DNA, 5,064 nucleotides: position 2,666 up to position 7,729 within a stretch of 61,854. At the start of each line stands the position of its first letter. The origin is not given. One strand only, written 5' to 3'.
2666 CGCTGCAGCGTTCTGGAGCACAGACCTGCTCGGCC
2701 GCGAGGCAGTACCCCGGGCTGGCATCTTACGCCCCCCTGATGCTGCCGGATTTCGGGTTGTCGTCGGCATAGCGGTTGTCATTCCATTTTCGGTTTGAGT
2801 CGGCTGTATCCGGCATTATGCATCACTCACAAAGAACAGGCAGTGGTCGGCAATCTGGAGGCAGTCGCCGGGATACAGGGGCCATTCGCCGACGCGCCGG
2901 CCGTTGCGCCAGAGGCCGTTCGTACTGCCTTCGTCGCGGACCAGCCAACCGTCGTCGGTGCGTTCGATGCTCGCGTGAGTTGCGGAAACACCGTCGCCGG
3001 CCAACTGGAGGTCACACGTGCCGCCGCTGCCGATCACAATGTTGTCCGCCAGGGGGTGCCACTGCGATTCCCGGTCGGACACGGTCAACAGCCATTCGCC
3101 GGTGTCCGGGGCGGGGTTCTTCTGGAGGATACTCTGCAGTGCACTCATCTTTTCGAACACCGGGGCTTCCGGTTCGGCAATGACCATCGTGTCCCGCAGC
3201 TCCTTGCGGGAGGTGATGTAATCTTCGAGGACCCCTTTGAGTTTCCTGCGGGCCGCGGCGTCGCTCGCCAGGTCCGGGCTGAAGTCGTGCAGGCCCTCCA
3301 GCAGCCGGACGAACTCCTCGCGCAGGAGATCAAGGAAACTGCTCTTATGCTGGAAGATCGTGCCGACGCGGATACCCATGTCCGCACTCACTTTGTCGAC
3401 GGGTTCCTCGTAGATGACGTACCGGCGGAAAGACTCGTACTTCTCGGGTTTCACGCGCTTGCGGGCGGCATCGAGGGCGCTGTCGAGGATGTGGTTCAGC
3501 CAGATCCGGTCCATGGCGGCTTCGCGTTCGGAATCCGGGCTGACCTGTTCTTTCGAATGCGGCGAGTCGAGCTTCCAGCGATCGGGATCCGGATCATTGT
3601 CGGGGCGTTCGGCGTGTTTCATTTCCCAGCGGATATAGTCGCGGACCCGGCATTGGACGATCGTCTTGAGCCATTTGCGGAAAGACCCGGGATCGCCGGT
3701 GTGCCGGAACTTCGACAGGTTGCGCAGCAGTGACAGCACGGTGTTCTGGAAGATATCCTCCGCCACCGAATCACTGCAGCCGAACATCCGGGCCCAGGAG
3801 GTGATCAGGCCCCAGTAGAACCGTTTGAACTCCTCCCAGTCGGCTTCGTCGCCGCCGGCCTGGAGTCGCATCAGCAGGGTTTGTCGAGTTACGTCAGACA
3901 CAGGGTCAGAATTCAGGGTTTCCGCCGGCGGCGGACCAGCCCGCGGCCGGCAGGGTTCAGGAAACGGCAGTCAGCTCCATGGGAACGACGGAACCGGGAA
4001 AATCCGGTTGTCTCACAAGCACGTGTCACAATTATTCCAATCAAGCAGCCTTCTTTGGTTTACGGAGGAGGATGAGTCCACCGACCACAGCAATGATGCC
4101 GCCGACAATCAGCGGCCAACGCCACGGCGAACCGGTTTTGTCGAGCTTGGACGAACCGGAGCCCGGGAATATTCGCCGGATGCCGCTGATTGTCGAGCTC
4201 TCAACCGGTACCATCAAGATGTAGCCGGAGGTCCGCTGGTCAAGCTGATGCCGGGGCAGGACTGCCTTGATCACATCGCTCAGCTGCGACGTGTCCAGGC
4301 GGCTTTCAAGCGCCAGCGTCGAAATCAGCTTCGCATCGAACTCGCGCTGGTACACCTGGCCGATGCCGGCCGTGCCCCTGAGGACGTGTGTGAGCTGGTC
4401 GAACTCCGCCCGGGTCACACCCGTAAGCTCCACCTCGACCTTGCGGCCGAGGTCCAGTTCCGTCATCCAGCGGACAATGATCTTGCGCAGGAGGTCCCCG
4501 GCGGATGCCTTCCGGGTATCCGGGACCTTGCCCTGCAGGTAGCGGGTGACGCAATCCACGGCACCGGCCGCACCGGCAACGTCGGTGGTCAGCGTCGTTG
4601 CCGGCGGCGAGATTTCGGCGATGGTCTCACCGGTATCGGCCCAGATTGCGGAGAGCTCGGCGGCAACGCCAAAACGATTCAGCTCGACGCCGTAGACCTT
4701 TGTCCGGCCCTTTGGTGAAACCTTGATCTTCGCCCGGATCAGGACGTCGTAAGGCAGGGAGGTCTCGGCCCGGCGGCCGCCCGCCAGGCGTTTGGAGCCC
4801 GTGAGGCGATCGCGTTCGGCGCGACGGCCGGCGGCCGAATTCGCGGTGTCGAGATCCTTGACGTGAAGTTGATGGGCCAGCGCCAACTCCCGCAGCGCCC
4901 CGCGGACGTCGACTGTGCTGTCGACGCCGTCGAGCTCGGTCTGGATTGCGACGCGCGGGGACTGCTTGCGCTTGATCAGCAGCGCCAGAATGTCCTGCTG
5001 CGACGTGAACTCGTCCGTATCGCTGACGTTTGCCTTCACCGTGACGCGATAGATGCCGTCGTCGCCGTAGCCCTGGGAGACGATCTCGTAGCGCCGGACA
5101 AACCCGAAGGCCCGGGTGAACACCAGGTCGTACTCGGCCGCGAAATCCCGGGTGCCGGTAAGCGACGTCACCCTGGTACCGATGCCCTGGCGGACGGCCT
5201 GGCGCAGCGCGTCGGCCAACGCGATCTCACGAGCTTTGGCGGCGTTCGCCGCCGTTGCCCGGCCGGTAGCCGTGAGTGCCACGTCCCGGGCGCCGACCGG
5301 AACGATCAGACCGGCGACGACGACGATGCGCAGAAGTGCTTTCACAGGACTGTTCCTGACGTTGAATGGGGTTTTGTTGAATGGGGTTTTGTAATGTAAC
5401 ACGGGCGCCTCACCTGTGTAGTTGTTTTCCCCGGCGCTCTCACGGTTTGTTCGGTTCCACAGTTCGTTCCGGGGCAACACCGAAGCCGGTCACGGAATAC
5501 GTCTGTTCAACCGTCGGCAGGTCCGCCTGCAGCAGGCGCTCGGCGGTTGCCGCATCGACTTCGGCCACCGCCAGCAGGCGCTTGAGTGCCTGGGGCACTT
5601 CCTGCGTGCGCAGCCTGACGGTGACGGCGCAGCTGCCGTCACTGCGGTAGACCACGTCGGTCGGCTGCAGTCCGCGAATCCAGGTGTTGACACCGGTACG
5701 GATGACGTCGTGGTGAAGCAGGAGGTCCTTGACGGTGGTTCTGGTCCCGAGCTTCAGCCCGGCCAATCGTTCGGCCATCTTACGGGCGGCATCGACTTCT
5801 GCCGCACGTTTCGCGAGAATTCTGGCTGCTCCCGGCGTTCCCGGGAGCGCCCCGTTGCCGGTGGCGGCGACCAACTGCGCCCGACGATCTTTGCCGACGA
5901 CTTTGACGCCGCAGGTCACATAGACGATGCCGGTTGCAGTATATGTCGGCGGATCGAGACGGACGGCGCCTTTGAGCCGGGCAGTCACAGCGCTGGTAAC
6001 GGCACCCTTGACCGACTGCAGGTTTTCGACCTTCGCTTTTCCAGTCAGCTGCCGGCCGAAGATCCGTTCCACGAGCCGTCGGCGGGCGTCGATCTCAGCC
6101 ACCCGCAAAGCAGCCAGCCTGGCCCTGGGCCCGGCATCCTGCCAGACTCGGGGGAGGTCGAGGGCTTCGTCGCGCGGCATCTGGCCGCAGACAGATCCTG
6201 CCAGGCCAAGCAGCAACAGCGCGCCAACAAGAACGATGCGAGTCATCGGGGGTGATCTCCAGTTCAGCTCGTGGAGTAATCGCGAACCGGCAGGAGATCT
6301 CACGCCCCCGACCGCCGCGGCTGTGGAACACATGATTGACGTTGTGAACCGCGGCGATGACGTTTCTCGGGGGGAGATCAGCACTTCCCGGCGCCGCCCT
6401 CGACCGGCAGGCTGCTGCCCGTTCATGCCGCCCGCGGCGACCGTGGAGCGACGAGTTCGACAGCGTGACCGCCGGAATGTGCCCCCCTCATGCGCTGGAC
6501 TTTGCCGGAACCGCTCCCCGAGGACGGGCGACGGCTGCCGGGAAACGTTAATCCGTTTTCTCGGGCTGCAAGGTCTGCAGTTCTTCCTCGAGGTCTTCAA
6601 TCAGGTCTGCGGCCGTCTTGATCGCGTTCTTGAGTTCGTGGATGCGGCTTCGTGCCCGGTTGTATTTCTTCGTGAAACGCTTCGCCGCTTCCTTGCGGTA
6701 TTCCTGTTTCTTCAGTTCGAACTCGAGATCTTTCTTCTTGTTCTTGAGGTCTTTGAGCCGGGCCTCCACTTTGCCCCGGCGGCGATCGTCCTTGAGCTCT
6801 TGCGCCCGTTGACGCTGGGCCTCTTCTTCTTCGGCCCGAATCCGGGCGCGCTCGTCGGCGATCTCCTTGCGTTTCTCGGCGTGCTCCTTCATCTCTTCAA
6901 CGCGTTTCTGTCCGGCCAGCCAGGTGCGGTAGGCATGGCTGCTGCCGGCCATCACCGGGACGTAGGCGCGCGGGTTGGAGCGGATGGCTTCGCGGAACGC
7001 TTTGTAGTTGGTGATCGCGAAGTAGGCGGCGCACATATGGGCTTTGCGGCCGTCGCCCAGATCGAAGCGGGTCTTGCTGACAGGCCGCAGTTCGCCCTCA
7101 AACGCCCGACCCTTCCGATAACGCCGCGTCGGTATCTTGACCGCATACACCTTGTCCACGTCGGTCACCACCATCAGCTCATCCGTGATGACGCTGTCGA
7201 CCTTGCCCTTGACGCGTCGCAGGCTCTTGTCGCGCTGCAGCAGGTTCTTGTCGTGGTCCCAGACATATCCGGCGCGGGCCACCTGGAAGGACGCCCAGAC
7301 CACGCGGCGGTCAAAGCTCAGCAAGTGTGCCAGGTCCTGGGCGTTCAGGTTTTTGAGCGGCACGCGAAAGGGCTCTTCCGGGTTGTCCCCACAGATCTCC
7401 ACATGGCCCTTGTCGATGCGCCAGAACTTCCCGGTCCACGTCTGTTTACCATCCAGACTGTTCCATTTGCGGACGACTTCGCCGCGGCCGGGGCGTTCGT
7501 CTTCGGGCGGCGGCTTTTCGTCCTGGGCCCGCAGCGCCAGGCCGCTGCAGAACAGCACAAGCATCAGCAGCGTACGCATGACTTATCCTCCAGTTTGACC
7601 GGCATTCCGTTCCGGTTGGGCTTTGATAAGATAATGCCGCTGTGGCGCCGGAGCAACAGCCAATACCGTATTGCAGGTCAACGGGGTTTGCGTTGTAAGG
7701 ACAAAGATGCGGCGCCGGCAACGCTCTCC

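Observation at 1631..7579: ECF sigma factor with a fused FHA domain inside a cluster of secreted LPP20/FlgP-like and CsgG-like proteins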

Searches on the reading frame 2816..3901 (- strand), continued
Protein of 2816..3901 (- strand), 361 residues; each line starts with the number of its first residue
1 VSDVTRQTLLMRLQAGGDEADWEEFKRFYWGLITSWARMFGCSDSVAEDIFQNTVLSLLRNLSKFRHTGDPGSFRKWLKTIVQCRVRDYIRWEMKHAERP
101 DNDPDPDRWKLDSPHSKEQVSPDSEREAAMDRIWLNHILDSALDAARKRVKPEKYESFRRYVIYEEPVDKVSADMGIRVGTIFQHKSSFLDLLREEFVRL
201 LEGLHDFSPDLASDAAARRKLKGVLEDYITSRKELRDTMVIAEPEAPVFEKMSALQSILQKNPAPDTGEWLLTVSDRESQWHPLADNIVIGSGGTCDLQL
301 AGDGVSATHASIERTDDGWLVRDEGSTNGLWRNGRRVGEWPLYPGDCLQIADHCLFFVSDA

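Call 104: find_encoding_contigs(protein=P0024, flank=8000, max_places=3)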
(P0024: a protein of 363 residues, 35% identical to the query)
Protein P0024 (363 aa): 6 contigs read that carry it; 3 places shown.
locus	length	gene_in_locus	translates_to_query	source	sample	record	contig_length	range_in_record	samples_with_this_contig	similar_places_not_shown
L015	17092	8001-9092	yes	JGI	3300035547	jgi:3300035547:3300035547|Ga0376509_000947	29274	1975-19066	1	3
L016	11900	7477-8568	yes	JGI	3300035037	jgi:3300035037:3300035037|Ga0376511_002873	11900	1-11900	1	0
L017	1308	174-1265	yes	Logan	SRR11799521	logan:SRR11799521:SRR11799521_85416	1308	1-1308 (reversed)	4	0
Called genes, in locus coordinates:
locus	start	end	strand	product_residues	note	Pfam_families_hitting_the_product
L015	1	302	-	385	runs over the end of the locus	PF00392:GntR, PF08220:HTH_DeoR (weak), PF00532:Peripla_BP_1, PF13407:Peripla_BP_4, PF13377:Peripla_BP_3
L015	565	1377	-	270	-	PF02535:Zip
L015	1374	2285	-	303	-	PF01177:Asp_Glu_race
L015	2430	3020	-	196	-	-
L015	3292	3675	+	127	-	PF05014:Nuc_deoxyrib_tr (weak)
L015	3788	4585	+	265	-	PF13187:Fer4_9 (faint), PF13484:Fer4_16 (faint), PF13746:Fer4_18 (weak), PF14697:Fer4_21 (faint), PF12797:Fer4_2 (weak), PF00037:Fer4 (weak), PF12837:Fer4_6 (weak), PF13237:Fer4_10 (weak), +1 more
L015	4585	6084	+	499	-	PF00370:FGGY_N, PF02782:FGGY_C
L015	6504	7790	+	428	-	PF01120:Alpha_L_fucos, PF14871:GHL6 (weak)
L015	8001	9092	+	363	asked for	PF04542:Sigma70_r2, PF16697:Yop-YscD_cpl, PF00498:FHA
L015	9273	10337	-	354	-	PF01408:GFO_IDH_MocA, PF22725:GFO_IDH_MocA_C3, PF02894:GFO_IDH_MocA_C (weak)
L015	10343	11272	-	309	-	PF01261:AP_endonuc_2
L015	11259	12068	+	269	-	PF12833:HTH_18, PF00165:HTH_AraC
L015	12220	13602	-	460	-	-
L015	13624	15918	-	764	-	PF00676:E1_dh, PF02779:Transket_pyr, PF02780:Transketolase_C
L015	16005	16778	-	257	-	PF25213:HVO_A0261_N (weak), PF01022:HTH_5 (weak), PF08220:HTH_DeoR, PF08279:HTH_11 (weak), PF12840:HTH_20 (faint), PF00455:DeoRC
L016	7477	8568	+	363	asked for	PF04542:Sigma70_r2, PF16697:Yop-YscD_cpl, PF00498:FHA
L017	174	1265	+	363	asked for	PF04542:Sigma70_r2, PF16697:Yop-YscD_cpl, PF00498:FHA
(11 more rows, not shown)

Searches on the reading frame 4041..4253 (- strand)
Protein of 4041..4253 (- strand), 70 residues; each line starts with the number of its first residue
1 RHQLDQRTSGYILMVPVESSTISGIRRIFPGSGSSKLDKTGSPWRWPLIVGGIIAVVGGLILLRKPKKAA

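Call 99: search_protein_families(library=ncbifam, proteins=[window:4041-4253:-], max_evalue=10)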
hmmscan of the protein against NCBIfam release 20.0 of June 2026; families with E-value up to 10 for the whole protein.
window:4041-4253:- (70 aa): 2 families
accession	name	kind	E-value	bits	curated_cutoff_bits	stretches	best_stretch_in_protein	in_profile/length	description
TIGR01167.1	LPXTG_anchor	domain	0.0011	19.6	15.9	1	39-68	4-34/34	LPXTG cell wall anchor domain-containing protein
NF058583.1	LAXTG_small_WW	exception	0.029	14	65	1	31-63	12-44/54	LAXTG motif-containing small protein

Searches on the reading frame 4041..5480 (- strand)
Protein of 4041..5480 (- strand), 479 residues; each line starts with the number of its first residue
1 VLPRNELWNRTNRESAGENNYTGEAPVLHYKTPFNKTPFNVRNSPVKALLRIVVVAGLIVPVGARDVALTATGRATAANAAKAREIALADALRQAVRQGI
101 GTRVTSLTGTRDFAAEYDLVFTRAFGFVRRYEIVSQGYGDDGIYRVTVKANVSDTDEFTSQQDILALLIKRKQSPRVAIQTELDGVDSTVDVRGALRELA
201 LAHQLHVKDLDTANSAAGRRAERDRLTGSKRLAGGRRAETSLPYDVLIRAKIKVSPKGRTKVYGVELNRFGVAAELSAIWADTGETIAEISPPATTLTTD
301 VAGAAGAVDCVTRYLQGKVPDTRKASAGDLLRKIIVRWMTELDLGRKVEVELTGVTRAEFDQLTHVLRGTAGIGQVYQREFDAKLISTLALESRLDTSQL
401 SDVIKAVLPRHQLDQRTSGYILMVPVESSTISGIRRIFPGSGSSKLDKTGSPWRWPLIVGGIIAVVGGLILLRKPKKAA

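Call 3: search_protein_families(library=pfam, proteins=[window:4041-5480:-], max_evalue=0.1)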
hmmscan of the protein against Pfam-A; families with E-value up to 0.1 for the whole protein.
window:4041-5480:- (479 aa): 2 families
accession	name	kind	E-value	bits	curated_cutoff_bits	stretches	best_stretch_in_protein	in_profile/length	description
PF16548.10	FlgT_N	-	4.1e-06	27.7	28.8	1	69-153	3-86/87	Flagellar assembly protein T, N-terminal domain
PF07336.16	ABATE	-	0.034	15.2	24.4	1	153-244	17-112/130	Putative stress-induced transcription regulator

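Call 4: search_protein_families(library=ncbifam, proteins=[window:4041-5480:-], max_evalue=0.1)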
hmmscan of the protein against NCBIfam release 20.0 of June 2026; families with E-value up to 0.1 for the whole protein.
window:4041-5480:- (479 aa): 2 families
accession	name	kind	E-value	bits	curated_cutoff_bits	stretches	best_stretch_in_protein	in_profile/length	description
NF033164.1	lipo_LipL46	equivalog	0.00018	20.3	400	1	70-205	42-180/413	lipoprotein LipL46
TIGR01167.1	LPXTG_anchor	domain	0.02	15.5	15.9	1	448-477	4-34/34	LPXTG cell wall anchor domain-containing protein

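Call 49: find_homologous_proteins(query=window:4041-5345:-)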
Query window:4041-5345:- (434 aa): 1 proteins with E <= 0.001 among 8000 candidates.
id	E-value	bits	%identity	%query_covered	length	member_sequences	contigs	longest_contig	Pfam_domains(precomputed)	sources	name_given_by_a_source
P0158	4.4e-272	920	100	100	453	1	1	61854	PF16548.11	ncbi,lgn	-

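Call 90: search_solved_structures(query=window:4041-5345:-, max_evalue=1)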
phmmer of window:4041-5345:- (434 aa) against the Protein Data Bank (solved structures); distinct sequences matched with E-value up to 1: 1.
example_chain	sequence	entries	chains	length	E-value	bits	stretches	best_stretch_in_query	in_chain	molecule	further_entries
9hmf_C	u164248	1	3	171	0.023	16.9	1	30-111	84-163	Lipoprotein, putative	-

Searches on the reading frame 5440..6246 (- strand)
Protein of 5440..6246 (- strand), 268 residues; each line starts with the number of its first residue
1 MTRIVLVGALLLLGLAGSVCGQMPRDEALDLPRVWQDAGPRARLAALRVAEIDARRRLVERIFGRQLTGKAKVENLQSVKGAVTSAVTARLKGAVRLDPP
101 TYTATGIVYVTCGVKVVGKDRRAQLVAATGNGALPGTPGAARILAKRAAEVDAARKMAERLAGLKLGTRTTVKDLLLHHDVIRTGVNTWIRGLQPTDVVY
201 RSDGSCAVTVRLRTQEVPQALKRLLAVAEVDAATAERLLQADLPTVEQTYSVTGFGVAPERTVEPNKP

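Call 58: search_protein_families(library=pfam, proteins=[window:5440-6246:-], max_evalue=1)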
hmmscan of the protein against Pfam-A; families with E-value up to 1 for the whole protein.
window:5440-6246:- (268 aa): 1 family
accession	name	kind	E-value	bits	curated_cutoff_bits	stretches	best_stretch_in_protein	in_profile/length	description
PF02169.21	LPP20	-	0.00019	22.2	25.9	1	144-210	24-94/97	LPP20 lipoprotein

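Call 91: search_solved_structures(query=window:5440-6246:-, max_evalue=1)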
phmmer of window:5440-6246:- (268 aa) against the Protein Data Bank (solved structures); distinct sequences matched with E-value up to 1: 11.
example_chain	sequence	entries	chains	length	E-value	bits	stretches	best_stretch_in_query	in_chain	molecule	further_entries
9hmf_C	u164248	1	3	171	5e-07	32.8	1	140-199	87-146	Lipoprotein, putative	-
8z5n_2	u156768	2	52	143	0.00027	23.9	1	7-94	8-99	Flagellar assembly lipoprotein FlgP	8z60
9yfg_Ha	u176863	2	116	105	0.0022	20.9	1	43-94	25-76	Lipoprotein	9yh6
9yec_Fa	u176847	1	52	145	0.0025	20.7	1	42-94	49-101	Lipoprotein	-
9yds_Aa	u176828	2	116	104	0.0047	19.8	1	43-94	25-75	Lipoprotein | FlgP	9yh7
1ku2_A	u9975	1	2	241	0.013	18.4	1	148-256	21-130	sigma factor sigA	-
3ugo_A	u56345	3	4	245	0.013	18.3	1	148-256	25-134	RNA polymerase sigma factor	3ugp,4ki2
4xln_F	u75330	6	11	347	0.024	17.5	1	148-256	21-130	RNA polymerase sigma factor SigA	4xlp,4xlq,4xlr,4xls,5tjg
1l9z_H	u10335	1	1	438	0.036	16.9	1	148-256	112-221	SIGMA FACTOR SIGA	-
3les_A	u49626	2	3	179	0.12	15.2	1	147-256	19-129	RNA polymerase sigma factor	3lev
4mlg_A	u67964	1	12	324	0.9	12.3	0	175-206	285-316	Beta-xylosidase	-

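Call 94: search_solved_structures(query=window:5440-6246:-, max_evalue=0.001, show_alignments=2)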
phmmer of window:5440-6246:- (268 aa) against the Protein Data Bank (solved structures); distinct sequences matched with E-value up to 0.001: 2.
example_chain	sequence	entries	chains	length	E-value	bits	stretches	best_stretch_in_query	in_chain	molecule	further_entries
9hmf_C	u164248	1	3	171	5e-07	32.8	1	140-199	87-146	Lipoprotein, putative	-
8z5n_2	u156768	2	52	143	0.00027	23.9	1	7-94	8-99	Flagellar assembly lipoprotein FlgP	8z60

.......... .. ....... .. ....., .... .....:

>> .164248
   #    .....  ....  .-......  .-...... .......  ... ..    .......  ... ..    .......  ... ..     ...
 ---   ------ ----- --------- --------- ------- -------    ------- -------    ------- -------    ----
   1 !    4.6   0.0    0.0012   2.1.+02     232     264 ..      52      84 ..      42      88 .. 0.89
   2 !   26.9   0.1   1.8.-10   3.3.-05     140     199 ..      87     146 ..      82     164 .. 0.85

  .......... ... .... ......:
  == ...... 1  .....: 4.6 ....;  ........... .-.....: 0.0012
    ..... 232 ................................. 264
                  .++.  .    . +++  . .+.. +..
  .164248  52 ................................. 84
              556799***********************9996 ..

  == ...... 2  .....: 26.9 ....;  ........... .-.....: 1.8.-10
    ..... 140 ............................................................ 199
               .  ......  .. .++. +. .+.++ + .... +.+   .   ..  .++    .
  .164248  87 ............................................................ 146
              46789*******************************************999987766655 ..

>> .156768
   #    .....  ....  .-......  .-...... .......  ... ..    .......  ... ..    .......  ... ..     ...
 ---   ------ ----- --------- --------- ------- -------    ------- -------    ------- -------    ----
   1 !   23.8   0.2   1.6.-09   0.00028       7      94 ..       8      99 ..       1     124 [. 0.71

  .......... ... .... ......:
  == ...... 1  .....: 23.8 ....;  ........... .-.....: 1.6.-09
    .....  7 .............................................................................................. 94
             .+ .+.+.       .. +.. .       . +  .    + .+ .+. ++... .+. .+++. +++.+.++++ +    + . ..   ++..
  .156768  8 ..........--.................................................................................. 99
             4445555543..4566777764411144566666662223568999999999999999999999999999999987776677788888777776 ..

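Call 99: search_protein_families(library=ncbifam, proteins=[window:5440-6246:-], max_evalue=10)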
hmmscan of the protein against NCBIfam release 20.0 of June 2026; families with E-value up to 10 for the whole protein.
window:5440-6246:- (268 aa): 1 family
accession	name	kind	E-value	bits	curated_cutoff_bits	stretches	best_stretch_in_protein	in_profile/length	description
NF008293.1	PRK11073.1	equivalog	0.059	12.6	240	1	50-97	173-220/349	nitrogen regulation protein NR(II)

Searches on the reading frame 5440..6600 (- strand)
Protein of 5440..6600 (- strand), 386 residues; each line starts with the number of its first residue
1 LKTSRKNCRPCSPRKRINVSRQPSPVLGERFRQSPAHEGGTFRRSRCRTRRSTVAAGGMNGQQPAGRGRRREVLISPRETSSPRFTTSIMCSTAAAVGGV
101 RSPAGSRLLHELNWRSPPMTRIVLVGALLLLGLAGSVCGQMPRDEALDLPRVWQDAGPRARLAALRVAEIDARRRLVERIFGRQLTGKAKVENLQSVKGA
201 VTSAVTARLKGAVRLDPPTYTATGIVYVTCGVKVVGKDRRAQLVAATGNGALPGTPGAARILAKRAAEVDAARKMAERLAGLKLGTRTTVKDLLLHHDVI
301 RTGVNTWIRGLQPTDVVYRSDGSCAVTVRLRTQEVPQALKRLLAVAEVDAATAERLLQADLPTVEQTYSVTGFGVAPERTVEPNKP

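Call 3: search_protein_families(library=pfam, proteins=[window:5440-6600:-], max_evalue=0.1)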
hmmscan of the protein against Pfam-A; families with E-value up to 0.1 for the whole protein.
window:5440-6600:- (386 aa): 1 family
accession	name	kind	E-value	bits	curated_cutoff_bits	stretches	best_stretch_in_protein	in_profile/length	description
PF02169.21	LPP20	-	0.00072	20.4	25.9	0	262-328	24-94/97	LPP20 lipoprotein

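Call 4: search_protein_families(library=ncbifam, proteins=[window:5440-6600:-], max_evalue=0.1)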
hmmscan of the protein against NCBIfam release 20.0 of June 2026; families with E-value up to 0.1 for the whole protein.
window:5440-6600:- (386 aa): 0 families

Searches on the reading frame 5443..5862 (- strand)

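Call 58: search_protein_families(library=pfam, proteins=[window:5443-5862:-], max_evalue=1)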
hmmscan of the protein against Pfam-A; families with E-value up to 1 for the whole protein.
window:5443-5862:- (140 aa): 2 families
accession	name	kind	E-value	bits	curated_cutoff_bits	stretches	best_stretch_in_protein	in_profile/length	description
PF02169.21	LPP20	-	0.0099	16.7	25.9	1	17-82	23-94/97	LPP20 lipoprotein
PF23990.1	PilB3_N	-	0.069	13.7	27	0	84-112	5-35/101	PilB3-like, N-terminal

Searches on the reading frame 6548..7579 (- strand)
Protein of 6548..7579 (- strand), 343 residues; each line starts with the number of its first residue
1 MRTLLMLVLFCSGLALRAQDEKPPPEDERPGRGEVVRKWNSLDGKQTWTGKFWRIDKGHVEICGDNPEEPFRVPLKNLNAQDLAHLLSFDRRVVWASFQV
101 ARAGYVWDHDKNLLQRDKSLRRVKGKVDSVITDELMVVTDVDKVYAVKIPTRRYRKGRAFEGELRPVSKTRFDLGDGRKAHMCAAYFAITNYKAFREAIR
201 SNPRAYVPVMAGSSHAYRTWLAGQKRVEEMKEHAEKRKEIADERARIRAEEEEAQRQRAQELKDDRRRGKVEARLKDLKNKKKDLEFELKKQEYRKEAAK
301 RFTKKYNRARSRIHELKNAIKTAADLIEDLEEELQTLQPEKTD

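Call 3: search_protein_families(library=pfam, proteins=[window:6548-7579:-], max_evalue=0.1)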
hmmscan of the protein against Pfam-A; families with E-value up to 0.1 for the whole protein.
window:6548-7579:- (343 aa): 1 family
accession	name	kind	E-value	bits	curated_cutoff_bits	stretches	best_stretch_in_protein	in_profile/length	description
PF08614.16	ATG16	-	0.019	15.6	33.7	1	232-338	61-164/200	Autophagy protein 16 (ATG16)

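Call 4: search_protein_families(library=ncbifam, proteins=[window:6548-7579:-], max_evalue=0.1)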
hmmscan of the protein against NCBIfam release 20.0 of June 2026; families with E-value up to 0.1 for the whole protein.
window:6548-7579:- (343 aa): 4 families
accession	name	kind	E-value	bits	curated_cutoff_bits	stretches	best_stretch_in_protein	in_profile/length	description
TIGR02168.1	SMC_prok_B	equivalog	0.0033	15.2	567.35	1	224-340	297-415/1181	chromosome segregation protein SMC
NF047388.1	SA1320_fam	subfamily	0.018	13.5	230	1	273-338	494-562/644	SA1320 family protein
NF045487.1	ASRP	equivalog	0.021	13.4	300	1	228-338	338-449/593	archaea-specific SMC-related protein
NF045780.1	TrlF_fam_ATP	equivalog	0.039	12.6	350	1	224-336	417-544/944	TrlF family AAA-like ATPase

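Call 99: search_protein_families(library=ncbifam, proteins=[window:6548-7579:-], max_evalue=10)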
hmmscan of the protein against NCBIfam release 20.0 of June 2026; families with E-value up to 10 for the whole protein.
window:6548-7579:- (343 aa): 14 families
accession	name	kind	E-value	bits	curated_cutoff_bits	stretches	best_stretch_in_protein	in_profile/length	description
TIGR02168.1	SMC_prok_B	equivalog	0.0033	15.2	567.35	1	224-340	297-415/1181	chromosome segregation protein SMC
NF047388.1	SA1320_fam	subfamily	0.018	13.5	230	1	273-338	494-562/644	SA1320 family protein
NF045487.1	ASRP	equivalog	0.021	13.4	300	1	228-338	338-449/593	archaea-specific SMC-related protein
NF045780.1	TrlF_fam_ATP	equivalog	0.039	12.6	350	1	224-336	417-544/944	TrlF family AAA-like ATPase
NF052530.1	Heli_ShapePgp3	exception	0.24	10.5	300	1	208-320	27-135/270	peptidoglycan metallopeptidase Pgp3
NF003034.1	PRK03918.1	equivalog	0.42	8.5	700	1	225-338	592-707/878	DNA double-strand break repair ATPase Rad50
TIGR01484.1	HAD-SF-IIB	subfamily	0.68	9.9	41.8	1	207-317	56-165/221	HAD-IIB family hydrolase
TIGR02169.1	SMC_prok_A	equivalog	0.68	7.5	729.4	1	228-338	834-938/1165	chromosome segregation protein SMC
NF002572.0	PRK02224.1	equivalog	2.1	6.5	1087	1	228-338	492-612/888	DNA double-strand break repair ATPase Rad50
NF033930.1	pneumo_PspA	exception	2.6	6.7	850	1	222-339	101-213/659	pneumococcal surface protein A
TIGR04211.1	SH3_and_anchor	equivalog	4.1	7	65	0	236-335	64-163/198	TIGR04211 family SH3 domain-containing protein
NF040674.1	CPBP_fam_MrtP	equivalog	4.2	6.7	250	1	187-310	100-232/354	myxosortase MrtP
NF053712.1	repair_DEAH_YoaA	equivalog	4.6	5.8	680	1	223-324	257-357/630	DNA repair helicase YoaA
NF004427.0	PRK05771.1-1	equivalog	9.4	4.8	942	0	272-332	99-159/668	V-type ATP synthase subunit I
